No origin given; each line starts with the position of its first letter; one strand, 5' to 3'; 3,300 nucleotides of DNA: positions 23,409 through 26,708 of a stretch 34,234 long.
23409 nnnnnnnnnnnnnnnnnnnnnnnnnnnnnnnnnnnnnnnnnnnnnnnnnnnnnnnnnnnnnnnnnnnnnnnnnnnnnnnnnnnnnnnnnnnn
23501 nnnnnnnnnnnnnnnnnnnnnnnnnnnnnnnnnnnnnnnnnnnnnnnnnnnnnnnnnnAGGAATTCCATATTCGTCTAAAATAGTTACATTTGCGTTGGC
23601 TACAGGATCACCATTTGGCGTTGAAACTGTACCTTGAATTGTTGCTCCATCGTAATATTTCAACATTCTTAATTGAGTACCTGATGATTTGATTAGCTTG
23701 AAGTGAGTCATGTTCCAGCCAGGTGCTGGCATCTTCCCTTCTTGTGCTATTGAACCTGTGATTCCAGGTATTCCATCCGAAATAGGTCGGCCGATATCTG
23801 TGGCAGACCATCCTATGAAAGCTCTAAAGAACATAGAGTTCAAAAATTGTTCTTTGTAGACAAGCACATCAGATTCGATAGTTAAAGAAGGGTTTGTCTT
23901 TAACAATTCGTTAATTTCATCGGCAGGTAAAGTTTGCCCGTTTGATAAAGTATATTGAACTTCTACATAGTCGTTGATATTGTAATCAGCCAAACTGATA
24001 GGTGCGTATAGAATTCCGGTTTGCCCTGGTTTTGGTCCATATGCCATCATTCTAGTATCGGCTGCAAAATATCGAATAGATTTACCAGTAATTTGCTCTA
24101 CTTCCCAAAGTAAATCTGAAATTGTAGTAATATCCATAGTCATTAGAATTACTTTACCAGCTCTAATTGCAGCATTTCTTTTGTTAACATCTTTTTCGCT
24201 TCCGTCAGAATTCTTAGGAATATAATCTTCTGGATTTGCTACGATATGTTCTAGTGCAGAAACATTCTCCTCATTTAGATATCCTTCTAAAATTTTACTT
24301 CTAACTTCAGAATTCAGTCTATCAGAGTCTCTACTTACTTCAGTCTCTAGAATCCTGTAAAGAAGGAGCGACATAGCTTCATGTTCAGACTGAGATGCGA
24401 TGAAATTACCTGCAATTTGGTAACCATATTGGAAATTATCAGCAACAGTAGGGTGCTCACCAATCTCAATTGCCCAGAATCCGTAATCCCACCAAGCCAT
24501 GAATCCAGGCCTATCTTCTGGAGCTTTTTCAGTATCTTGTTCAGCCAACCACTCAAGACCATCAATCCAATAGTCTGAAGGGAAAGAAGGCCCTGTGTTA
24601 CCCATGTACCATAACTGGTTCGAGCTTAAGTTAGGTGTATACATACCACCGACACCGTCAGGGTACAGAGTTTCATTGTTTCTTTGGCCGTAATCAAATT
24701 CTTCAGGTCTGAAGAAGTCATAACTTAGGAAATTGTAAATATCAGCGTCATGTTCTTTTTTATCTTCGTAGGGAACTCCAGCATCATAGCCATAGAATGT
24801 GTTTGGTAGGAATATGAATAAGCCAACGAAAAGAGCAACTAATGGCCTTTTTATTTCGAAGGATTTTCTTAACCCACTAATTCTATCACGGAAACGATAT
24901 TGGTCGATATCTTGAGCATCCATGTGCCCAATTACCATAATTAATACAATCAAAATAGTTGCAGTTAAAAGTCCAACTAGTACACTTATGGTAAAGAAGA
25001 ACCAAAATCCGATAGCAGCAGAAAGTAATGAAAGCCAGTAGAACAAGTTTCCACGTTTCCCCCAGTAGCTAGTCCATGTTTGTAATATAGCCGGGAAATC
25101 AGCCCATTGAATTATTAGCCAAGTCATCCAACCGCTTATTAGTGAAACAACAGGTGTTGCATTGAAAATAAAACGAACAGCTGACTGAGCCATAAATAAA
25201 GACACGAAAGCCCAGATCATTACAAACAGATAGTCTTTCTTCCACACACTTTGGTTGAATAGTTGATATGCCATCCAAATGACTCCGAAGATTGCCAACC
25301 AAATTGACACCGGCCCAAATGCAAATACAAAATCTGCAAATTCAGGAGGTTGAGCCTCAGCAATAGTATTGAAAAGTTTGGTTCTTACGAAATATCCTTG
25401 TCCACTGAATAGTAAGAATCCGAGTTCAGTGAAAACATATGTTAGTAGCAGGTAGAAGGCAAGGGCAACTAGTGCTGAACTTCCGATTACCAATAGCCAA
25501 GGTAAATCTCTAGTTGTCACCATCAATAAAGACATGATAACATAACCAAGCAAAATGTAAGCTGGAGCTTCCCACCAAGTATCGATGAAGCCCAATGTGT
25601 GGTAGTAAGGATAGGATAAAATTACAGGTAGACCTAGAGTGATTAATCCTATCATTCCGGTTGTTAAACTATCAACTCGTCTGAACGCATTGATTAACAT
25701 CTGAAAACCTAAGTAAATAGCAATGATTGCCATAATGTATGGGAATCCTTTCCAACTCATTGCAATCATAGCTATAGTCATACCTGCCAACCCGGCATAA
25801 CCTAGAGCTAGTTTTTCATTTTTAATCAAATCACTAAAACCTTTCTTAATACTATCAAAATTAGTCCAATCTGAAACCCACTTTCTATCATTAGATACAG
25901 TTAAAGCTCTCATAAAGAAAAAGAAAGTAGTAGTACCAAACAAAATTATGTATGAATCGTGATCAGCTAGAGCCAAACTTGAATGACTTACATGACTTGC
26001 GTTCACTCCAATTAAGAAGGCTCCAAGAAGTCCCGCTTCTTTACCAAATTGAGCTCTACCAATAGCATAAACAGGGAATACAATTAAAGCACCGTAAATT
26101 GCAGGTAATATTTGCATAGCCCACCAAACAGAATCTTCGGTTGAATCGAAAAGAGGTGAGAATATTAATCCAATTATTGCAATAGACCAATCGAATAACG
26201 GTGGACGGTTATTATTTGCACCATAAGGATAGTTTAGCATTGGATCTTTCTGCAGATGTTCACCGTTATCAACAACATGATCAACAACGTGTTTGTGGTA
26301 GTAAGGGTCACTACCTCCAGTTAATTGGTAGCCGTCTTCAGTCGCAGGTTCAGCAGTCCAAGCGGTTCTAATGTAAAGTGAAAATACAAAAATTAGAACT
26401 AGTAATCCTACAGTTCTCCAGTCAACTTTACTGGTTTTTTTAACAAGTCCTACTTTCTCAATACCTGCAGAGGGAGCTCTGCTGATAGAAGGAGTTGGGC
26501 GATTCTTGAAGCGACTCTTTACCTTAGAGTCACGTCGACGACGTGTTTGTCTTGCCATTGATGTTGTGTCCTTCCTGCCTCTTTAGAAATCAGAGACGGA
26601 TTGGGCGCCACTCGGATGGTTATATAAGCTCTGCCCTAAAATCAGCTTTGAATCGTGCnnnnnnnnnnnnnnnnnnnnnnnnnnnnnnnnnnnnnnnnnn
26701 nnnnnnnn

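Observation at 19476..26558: Oligosaccharyltransferase AglB fused to about 1400 aa of extracellular repeats, more than twice the usual AglB size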

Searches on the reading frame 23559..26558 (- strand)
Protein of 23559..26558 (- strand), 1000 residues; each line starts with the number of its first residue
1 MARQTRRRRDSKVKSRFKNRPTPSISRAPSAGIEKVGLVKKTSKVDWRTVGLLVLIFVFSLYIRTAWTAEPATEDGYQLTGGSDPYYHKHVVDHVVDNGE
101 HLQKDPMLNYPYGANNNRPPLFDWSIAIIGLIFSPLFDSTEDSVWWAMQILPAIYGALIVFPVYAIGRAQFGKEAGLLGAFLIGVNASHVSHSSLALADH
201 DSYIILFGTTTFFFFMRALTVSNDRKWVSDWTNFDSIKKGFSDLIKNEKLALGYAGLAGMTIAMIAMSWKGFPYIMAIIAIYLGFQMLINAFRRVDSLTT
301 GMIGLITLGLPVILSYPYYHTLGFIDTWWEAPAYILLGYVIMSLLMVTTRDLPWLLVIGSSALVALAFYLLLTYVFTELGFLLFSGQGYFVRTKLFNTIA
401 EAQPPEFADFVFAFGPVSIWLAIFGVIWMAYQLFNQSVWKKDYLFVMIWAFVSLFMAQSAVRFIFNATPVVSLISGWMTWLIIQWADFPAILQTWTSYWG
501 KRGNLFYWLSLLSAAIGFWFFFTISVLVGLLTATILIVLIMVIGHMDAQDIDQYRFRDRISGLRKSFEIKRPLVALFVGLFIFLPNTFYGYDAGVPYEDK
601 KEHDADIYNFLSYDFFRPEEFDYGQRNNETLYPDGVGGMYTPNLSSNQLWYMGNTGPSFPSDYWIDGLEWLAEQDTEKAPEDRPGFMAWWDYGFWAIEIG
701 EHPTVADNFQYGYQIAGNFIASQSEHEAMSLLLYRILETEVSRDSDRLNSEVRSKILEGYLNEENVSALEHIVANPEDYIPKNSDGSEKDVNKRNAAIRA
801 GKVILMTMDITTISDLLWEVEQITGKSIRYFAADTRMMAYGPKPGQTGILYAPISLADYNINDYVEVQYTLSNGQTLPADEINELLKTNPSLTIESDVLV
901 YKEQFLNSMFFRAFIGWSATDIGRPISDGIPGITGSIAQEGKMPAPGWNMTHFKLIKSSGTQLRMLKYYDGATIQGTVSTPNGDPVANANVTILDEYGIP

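Call 13: search_solved_structures(query=window:23559-26558:-, max_evalue=0.01, show_alignments=2)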
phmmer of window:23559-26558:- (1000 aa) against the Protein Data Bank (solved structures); distinct sequences matched with E-value up to 0.01: 4.
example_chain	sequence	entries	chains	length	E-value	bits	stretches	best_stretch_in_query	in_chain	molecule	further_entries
3waj_A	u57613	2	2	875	3.3e-11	45.4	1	79-361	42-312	Transmembrane oligosaccharyl transferase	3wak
5gmy_A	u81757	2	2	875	3.3e-11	45.4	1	79-361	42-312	Transmembrane oligosaccharyl transferase, putative | Dolichyl-phosphooligosaccharide-protein glycotransferase 3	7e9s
3vgp_A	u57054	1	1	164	1.1e-09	40.4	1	657-745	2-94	Transmembrane oligosaccharyl transferase, putative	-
3vu0_A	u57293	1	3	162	3.1e-09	38.9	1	664-737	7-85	Putative uncharacterized protein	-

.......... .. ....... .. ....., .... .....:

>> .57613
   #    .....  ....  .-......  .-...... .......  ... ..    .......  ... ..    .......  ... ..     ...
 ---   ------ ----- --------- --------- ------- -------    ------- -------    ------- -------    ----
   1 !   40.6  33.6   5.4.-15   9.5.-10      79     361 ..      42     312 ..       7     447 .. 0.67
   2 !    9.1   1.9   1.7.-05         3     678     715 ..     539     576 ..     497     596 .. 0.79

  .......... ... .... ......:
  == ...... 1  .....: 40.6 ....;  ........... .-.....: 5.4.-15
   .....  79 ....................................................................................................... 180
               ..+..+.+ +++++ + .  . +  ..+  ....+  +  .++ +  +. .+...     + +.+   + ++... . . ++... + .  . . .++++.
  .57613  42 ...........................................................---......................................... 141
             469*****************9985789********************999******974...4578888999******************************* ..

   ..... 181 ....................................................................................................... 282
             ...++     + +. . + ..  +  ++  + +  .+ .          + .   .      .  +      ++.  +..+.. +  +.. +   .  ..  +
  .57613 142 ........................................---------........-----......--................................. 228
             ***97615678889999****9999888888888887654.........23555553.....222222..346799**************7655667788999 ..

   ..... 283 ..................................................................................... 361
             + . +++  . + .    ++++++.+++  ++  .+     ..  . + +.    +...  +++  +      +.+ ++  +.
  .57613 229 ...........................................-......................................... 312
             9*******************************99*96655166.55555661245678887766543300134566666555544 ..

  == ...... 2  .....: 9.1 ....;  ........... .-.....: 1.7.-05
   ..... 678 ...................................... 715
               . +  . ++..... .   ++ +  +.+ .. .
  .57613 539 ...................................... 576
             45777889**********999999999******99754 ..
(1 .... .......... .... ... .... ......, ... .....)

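Call 69: search_protein_representatives(protein=window:23679-26558:-)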
Query: 960 residues. Proteins with E-value up to 0.001 (for the whole library): 1515; up to 1e-10: 642; up to 1e-30: 270. The best 150 are listed.
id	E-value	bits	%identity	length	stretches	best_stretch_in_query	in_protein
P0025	0.0e+00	1689.8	74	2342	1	1-957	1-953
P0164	0.0e+00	1353.6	76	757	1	1-756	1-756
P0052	0.0e+00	1350.5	63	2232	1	54-958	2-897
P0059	0.0e+00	1012.9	55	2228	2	55-491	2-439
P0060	1.4e-238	811.3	45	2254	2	42-500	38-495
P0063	4.8e-213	726.8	43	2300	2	1-498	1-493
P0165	8.5e-204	696.1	41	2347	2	1-491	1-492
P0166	2.3e-198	678.1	42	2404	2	33-498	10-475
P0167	4.9e-191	653.9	43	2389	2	45-507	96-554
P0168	7.6e-189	646.6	41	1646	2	43-507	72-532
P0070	2.1e-188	645.2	40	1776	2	3-500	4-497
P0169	1.1e-186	639.5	41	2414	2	29-500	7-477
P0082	8.0e-181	620.1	41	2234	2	51-496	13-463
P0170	9.3e-180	616.6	40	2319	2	50-501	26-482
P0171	7.9e-176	603.6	40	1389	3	14-489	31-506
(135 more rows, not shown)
